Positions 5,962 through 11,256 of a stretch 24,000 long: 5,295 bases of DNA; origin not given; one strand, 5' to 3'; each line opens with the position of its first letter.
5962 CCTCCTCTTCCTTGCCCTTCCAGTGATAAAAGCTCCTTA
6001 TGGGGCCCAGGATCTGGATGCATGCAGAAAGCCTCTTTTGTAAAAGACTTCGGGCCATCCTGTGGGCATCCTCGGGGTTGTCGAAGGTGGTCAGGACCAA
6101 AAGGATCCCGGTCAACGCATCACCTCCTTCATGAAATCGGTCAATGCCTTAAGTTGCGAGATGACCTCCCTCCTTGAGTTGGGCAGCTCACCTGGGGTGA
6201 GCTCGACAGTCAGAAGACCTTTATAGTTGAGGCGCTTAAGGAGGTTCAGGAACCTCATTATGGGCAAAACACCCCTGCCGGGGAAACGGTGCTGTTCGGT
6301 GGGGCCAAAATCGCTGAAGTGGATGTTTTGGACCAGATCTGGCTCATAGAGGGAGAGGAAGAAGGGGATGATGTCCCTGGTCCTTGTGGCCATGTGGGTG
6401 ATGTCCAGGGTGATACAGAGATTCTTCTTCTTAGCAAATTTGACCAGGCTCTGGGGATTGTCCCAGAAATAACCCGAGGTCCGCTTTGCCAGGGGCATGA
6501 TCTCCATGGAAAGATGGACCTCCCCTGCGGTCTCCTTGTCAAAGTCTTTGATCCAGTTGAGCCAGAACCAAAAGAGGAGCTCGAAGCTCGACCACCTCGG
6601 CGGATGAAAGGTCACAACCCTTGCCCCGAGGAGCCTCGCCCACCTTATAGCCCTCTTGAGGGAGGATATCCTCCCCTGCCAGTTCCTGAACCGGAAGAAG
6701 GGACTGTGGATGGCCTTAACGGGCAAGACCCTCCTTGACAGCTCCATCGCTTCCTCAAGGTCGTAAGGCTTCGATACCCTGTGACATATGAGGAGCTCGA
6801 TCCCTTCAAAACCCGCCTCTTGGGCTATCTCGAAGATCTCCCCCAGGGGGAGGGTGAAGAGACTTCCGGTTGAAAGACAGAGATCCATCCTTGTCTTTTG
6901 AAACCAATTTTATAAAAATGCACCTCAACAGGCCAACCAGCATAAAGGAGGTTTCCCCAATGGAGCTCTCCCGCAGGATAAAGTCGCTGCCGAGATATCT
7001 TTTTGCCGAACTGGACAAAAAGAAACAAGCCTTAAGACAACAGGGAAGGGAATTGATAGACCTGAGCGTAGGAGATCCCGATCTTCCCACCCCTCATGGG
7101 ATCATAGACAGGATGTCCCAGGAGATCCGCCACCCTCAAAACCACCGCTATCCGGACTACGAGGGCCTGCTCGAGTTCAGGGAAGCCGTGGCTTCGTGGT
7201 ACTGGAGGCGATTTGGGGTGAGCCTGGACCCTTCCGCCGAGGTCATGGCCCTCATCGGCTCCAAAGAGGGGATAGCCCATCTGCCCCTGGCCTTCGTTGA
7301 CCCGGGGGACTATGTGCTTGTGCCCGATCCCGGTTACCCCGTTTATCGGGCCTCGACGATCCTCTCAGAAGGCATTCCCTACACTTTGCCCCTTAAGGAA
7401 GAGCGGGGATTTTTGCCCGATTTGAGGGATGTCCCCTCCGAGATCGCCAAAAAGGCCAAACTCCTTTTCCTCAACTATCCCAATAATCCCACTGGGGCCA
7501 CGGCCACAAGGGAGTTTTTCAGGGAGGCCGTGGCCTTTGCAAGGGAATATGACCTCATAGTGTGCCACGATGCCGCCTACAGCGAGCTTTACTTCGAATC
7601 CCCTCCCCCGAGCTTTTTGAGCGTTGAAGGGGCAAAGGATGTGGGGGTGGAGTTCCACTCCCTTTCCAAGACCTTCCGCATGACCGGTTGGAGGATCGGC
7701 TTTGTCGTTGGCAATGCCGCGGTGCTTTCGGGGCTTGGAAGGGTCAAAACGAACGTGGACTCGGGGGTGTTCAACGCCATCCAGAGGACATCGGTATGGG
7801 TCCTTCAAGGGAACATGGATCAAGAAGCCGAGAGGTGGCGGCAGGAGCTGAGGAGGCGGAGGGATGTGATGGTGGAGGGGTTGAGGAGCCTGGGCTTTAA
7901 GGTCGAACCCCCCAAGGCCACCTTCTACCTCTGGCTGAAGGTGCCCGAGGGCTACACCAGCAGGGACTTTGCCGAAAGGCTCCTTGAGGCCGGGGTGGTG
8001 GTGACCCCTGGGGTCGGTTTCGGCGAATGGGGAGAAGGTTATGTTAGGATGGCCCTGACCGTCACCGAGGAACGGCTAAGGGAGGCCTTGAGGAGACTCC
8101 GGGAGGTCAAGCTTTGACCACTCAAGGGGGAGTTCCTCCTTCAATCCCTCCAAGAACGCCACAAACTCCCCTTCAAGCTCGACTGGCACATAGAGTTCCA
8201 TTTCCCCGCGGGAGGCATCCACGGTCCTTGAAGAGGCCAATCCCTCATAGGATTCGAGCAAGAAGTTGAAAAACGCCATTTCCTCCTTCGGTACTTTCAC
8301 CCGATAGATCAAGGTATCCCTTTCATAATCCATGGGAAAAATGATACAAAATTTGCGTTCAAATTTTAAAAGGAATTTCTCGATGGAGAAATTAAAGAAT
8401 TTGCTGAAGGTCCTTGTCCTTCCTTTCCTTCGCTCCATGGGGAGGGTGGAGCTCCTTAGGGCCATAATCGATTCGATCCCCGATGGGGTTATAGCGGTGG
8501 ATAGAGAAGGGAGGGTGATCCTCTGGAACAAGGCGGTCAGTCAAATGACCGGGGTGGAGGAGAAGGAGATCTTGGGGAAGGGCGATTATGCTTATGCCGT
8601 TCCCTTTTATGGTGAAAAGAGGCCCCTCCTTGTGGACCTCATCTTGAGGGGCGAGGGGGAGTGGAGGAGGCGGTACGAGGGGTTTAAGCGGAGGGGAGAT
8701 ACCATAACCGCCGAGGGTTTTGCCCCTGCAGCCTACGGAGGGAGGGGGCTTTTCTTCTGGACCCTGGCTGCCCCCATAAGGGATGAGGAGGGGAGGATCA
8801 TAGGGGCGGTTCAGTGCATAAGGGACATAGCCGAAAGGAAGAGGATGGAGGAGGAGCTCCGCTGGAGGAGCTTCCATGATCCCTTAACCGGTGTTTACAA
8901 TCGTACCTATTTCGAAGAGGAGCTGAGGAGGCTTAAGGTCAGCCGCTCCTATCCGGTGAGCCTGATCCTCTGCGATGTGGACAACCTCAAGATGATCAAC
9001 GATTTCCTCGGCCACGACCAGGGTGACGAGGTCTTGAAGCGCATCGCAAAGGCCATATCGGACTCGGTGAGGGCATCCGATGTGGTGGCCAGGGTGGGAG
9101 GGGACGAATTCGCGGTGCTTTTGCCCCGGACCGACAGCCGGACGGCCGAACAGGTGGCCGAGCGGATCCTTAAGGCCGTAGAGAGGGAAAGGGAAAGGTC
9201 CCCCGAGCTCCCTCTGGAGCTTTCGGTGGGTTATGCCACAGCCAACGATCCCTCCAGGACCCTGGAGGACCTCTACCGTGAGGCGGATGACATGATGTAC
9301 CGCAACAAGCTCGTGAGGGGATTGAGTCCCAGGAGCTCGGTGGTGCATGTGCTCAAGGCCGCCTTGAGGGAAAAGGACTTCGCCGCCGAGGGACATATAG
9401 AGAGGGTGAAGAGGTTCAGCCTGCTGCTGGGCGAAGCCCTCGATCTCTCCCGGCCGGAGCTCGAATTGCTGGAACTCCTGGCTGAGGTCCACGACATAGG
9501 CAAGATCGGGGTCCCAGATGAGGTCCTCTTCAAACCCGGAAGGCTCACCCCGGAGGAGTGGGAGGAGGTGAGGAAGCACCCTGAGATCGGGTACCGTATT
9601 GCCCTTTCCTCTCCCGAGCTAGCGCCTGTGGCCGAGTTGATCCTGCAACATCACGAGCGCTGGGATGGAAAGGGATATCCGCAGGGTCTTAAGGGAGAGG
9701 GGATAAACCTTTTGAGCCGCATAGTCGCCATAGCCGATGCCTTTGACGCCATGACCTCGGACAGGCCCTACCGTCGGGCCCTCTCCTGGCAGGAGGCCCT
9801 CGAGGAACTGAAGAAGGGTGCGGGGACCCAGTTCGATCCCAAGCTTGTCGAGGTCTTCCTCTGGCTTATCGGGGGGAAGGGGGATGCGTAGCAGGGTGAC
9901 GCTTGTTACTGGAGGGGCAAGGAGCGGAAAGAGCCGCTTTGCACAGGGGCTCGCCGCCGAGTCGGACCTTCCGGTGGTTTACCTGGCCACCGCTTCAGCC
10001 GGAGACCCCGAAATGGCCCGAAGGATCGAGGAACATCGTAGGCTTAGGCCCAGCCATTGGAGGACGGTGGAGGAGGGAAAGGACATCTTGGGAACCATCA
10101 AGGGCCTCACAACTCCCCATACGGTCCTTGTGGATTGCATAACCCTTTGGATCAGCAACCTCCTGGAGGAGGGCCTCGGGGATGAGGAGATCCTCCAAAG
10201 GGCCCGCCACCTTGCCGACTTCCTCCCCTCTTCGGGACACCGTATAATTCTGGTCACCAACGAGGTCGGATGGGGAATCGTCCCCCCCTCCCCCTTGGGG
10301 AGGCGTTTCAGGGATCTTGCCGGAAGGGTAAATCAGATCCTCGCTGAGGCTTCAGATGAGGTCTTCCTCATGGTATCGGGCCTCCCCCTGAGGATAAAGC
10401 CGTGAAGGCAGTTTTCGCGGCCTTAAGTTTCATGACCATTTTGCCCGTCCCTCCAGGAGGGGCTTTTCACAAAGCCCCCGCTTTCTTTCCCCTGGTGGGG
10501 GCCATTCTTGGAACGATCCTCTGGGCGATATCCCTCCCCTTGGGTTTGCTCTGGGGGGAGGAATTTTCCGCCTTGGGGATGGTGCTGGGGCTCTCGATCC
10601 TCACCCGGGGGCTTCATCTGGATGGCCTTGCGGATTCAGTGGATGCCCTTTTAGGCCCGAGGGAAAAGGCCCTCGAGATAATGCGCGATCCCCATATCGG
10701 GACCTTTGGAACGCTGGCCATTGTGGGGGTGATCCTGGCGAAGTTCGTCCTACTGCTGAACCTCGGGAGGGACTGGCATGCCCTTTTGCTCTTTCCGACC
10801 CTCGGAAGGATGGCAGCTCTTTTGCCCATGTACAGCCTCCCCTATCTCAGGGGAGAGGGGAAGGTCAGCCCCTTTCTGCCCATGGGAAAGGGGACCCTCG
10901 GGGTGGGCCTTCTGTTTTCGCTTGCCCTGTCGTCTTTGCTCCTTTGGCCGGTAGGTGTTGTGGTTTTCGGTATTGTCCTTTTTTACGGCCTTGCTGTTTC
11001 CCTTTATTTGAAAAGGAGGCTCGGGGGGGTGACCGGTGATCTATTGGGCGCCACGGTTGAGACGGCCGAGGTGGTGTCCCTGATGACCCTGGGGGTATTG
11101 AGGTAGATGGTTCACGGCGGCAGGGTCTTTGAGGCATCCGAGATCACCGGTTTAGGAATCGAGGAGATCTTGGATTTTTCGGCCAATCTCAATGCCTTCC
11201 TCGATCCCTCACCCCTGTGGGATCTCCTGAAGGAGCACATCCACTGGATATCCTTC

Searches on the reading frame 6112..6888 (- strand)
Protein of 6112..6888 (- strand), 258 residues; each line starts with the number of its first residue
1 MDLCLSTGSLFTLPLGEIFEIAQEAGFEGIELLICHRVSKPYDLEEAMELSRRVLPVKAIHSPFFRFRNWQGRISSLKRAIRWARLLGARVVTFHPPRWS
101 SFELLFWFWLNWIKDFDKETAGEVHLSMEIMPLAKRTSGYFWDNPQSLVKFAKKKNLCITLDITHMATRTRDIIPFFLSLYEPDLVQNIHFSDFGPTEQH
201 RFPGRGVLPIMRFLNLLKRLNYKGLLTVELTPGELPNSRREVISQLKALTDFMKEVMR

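Call 84: search_protein_families(library=pfam, proteins=[window:6112-6888:-], max_evalue=0.00001)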
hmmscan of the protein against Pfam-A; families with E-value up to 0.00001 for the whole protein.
window:6112-6888:- (258 aa): 1 family
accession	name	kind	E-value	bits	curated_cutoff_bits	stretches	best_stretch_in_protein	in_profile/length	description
PF01261.30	AP_endonuc_2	-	5e-19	69.4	31.1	1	19-234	1-233/249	Xylose isomerase-like TIM barrel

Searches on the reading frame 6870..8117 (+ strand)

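Call 84: search_protein_families(library=pfam, proteins=[window:6870-8117:+], max_evalue=0.00001)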
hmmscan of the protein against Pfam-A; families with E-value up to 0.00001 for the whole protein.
window:6870-8117:+ (415 aa): 1 family
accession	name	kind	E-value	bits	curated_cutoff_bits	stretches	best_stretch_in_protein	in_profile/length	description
PF00155.27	Aminotran_1_2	-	3.6e-66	224.3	19.7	1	61-410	2-361/361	Aminotransferase class I and II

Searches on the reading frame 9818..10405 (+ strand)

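Call 84: search_protein_families(library=pfam, proteins=[window:9818-10405:+], max_evalue=0.00001)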
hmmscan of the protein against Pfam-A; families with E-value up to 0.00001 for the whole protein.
window:9818-10405:+ (195 aa): 1 family
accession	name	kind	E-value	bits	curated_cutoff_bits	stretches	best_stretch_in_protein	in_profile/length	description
PF02283.22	CobU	-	4.3e-60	202.5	27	1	28-193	1-168/168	Cobinamide kinase / cobinamide phosphate guanyltransferase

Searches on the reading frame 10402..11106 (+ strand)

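Call 84: search_protein_families(library=pfam, proteins=[window:10402-11106:+], max_evalue=0.00001)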
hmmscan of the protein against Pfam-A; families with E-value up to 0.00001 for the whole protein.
window:10402-11106:+ (234 aa): 1 family
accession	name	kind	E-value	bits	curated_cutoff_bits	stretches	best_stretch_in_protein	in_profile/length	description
PF02654.20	CobS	-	4.9e-49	167.7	23.2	1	7-228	1-207/207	Cobalamin-5-phosphate synthase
